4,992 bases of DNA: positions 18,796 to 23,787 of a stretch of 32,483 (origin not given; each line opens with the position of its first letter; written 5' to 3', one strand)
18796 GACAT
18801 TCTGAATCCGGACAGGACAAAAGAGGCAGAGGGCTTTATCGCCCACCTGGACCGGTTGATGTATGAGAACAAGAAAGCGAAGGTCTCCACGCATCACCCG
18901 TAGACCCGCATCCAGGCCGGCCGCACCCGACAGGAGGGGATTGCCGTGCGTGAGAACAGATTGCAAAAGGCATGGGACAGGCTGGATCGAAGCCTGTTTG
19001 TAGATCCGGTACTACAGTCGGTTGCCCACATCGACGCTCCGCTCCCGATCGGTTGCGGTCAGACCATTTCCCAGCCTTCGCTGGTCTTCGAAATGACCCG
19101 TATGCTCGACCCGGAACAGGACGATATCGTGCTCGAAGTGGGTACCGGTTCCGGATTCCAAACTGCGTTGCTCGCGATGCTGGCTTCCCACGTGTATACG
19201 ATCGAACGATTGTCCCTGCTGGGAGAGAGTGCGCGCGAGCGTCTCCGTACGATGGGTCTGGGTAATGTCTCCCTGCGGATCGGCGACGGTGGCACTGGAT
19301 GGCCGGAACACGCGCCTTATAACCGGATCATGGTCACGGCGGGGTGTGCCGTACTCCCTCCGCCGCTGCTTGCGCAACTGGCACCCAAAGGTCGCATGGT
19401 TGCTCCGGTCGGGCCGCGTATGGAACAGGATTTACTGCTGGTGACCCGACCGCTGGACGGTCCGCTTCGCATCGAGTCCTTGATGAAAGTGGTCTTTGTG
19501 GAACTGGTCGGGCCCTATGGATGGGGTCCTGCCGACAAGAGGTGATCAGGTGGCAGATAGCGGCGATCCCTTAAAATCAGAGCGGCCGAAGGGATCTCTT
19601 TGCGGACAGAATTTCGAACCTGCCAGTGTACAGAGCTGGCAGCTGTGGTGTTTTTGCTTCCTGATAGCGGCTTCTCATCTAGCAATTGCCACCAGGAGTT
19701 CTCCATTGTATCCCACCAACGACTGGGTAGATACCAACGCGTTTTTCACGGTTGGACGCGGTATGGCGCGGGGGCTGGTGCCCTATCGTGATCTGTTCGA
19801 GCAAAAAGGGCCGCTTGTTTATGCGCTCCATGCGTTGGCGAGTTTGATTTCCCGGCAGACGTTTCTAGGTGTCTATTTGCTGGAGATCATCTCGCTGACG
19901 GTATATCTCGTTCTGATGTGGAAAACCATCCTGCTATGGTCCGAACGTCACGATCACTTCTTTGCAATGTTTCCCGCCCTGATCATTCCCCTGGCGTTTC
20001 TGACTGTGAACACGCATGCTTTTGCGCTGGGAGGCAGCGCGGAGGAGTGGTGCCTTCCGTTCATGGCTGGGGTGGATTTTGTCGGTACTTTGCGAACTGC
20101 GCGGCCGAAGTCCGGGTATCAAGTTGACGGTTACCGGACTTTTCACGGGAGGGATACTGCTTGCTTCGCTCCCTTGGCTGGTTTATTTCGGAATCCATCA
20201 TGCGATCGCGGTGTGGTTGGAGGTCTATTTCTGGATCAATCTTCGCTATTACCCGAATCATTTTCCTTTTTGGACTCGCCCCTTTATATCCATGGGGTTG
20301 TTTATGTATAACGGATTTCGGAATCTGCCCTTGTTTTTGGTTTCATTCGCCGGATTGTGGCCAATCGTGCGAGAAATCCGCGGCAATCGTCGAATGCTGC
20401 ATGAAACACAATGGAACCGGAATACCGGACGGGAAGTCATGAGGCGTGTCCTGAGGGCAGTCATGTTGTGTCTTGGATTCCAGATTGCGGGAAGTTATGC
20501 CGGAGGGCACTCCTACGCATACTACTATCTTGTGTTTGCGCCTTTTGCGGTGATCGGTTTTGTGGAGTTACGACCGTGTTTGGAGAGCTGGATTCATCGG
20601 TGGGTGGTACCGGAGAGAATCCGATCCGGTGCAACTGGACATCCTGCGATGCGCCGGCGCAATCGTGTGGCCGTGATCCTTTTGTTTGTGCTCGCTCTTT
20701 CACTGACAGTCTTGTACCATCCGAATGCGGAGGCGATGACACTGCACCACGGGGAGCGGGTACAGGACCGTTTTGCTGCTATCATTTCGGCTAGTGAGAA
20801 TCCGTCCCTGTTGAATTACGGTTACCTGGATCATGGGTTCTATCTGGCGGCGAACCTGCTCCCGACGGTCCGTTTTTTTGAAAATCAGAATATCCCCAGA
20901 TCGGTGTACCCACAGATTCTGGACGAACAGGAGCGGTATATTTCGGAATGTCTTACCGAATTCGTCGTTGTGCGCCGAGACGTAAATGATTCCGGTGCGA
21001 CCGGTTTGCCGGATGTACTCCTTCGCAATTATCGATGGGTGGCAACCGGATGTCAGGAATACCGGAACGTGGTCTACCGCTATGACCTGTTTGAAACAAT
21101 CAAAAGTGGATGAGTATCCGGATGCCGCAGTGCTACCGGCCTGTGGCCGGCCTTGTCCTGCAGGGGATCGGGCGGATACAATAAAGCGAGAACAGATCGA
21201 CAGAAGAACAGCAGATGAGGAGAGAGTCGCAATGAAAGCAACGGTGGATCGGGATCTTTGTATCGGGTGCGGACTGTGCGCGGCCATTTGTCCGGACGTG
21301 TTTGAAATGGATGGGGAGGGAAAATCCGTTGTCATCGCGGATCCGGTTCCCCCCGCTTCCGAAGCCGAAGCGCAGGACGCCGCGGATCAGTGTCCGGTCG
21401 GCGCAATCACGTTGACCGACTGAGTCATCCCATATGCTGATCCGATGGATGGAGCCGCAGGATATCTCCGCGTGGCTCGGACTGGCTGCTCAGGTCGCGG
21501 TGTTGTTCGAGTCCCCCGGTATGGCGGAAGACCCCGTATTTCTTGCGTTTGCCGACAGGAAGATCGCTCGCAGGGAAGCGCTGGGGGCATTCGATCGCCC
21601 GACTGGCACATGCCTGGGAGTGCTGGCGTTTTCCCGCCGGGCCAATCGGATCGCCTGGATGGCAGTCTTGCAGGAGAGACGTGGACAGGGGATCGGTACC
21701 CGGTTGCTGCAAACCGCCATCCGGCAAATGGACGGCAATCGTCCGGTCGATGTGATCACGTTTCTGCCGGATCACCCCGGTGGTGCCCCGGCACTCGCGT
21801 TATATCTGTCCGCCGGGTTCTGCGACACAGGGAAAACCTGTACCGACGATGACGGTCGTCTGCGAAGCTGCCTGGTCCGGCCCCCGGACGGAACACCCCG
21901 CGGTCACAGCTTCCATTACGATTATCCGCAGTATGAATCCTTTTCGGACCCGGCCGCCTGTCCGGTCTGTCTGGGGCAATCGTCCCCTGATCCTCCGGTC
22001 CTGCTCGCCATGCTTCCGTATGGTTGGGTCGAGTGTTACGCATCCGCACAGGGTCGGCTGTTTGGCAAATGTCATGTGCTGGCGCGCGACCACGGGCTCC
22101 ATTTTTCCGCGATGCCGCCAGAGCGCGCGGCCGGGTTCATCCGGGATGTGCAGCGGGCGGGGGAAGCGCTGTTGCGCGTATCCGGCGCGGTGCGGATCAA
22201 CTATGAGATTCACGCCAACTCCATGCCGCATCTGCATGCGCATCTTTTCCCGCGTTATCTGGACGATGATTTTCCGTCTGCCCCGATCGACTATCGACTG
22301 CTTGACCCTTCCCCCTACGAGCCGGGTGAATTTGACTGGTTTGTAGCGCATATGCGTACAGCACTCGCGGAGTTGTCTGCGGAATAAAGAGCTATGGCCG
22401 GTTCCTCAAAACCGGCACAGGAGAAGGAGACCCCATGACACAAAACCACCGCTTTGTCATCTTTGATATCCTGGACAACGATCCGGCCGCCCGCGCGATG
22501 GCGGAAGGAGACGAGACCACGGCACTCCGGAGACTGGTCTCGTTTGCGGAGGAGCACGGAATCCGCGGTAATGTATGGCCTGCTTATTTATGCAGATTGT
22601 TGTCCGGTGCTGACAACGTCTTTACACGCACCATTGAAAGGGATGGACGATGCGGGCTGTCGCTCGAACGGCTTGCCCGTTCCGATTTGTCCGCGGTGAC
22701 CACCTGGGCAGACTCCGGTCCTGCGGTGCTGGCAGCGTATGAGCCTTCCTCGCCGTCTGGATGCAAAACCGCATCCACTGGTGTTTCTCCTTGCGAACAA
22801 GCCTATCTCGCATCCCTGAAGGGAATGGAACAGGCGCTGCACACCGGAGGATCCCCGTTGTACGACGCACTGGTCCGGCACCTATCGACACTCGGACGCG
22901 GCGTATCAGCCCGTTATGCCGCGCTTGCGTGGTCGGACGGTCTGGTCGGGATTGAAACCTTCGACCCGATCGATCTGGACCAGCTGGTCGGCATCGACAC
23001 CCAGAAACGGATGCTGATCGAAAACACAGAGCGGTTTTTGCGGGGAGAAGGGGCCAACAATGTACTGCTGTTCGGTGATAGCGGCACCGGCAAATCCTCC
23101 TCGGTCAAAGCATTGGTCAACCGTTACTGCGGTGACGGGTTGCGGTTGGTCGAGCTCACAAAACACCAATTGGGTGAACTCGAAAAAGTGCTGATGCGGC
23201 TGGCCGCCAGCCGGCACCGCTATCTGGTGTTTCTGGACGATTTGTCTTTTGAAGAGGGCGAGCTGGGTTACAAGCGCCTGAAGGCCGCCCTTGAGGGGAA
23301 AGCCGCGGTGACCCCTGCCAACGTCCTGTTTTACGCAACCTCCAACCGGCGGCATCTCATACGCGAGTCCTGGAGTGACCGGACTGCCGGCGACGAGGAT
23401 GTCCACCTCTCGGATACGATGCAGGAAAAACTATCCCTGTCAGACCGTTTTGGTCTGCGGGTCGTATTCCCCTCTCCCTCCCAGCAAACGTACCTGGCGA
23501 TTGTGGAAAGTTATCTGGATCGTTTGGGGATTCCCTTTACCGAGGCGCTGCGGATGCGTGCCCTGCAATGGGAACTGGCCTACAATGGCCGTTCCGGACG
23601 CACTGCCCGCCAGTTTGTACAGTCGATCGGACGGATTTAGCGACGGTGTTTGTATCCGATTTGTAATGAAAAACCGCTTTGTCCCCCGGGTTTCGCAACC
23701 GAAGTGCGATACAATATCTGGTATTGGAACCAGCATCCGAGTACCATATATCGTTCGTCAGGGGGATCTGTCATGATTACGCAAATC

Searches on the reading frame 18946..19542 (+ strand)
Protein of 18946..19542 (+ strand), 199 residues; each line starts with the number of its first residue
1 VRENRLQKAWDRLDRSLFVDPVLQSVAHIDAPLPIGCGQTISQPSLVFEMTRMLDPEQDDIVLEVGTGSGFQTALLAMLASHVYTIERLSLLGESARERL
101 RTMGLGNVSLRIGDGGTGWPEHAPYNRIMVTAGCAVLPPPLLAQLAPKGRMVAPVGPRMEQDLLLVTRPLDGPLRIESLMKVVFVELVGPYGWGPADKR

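Call 11: search_protein_families(library=pfam, proteins=[window:18946-19542:+], max_evalue=0.001)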
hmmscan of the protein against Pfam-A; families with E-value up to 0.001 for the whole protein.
window:18946-19542:+ (199 aa): 4 families
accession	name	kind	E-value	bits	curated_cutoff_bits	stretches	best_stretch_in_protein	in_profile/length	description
PF01135.25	PCMT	-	3.9e-48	164.5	20.3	1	3-189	18-207/210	Protein-L-isoaspartate(D-aspartate) O-methyltransferase (PCMT)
PF13649.12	Methyltransf_25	-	0.00015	22.8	27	1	62-143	1-83/97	Methyltransferase domain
PF00398.26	RrnaAD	-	0.00027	20.6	24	1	47-101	19-73/263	Ribosomal RNA adenine dimethylase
PF13847.12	Methyltransf_31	-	0.0006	20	27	1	59-117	4-65/145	Methyltransferase domain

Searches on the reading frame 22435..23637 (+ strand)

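Call 11: search_protein_families(library=pfam, proteins=[window:22435-23637:+], max_evalue=0.001)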
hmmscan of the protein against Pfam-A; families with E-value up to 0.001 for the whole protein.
window:22435-23637:+ (401 aa): 4 families
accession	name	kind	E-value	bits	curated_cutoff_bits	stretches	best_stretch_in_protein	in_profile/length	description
PF05673.19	DUF815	-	6.7e-92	307.6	23.8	1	161-398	3-245/249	Protein of unknown function (DUF815)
PF13191.12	AAA_16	-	4.5e-07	31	32.6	1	184-251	2-64/167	AAA ATPase domain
PF20720.3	nSTAND3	-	5.9e-05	23.3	27.2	1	208-270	18-74/155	Novel STAND NTPase 3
PF13401.12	AAA_22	-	0.00028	21.6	27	1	206-258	4-56/130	AAA domain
